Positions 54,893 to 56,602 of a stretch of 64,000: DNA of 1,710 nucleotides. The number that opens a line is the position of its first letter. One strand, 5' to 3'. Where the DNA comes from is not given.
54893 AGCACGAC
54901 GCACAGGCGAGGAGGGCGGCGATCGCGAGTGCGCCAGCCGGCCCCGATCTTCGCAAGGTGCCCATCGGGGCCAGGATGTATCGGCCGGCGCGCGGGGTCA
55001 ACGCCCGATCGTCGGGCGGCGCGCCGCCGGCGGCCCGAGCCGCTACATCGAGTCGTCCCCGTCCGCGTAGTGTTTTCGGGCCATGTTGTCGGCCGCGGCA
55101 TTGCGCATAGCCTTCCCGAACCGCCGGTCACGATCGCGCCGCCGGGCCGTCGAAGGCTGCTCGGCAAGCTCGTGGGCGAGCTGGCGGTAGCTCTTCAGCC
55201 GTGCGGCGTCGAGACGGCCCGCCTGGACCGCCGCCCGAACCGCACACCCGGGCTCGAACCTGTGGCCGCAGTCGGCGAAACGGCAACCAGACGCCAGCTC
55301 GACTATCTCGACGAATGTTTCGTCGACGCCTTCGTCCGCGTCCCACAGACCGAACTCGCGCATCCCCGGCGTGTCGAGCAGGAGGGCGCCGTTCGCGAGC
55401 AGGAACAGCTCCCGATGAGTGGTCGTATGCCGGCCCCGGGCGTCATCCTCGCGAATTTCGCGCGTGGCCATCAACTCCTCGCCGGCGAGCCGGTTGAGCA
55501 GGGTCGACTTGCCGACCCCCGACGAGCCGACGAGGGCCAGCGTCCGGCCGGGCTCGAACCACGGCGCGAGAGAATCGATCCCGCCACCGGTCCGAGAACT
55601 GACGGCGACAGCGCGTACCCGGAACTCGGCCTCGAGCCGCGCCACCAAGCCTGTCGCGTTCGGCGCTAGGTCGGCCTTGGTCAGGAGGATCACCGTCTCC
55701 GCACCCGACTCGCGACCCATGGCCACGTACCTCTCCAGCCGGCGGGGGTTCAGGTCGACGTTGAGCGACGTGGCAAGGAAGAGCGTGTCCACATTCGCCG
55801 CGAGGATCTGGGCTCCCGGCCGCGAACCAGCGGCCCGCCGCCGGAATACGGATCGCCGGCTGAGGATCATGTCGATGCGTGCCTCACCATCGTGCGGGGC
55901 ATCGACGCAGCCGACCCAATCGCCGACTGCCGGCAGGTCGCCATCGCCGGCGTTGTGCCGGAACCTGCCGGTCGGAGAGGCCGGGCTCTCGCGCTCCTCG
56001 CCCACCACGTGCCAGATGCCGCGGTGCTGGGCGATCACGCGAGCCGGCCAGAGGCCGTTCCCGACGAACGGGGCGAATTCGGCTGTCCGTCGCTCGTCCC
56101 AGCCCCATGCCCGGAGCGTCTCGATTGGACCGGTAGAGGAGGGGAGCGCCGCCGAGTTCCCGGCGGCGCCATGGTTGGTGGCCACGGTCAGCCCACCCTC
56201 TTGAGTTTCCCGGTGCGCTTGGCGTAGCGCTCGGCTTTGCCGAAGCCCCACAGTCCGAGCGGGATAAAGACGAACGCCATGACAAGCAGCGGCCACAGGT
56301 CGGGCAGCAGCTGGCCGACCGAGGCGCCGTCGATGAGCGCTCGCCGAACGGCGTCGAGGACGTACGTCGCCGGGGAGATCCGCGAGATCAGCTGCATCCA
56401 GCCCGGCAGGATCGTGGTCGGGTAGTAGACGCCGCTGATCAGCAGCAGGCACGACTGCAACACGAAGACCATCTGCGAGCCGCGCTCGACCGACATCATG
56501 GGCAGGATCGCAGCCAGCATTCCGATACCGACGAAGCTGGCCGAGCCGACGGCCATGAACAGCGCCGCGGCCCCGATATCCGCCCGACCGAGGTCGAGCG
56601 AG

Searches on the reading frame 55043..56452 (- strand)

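Call 7: search_protein_families(library=pfam, proteins=[window:55043-56452:-])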
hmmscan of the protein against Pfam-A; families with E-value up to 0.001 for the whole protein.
window:55043-56452:- (469 aa): 3 families
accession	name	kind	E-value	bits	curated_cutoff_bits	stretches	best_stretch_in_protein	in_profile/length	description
PF03193.22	RsgA_GTPase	-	4.1e-46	157.4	30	1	196-370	1-174/174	RsgA GTPase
PF01926.29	MMR_HSR1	-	1.9e-07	31.6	21.9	1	305-385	2-75/113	50S ribosome-binding GTPase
PF00005.33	ABC_tran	-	1.7e-06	29.1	25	1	299-336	8-45/137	ABC transporter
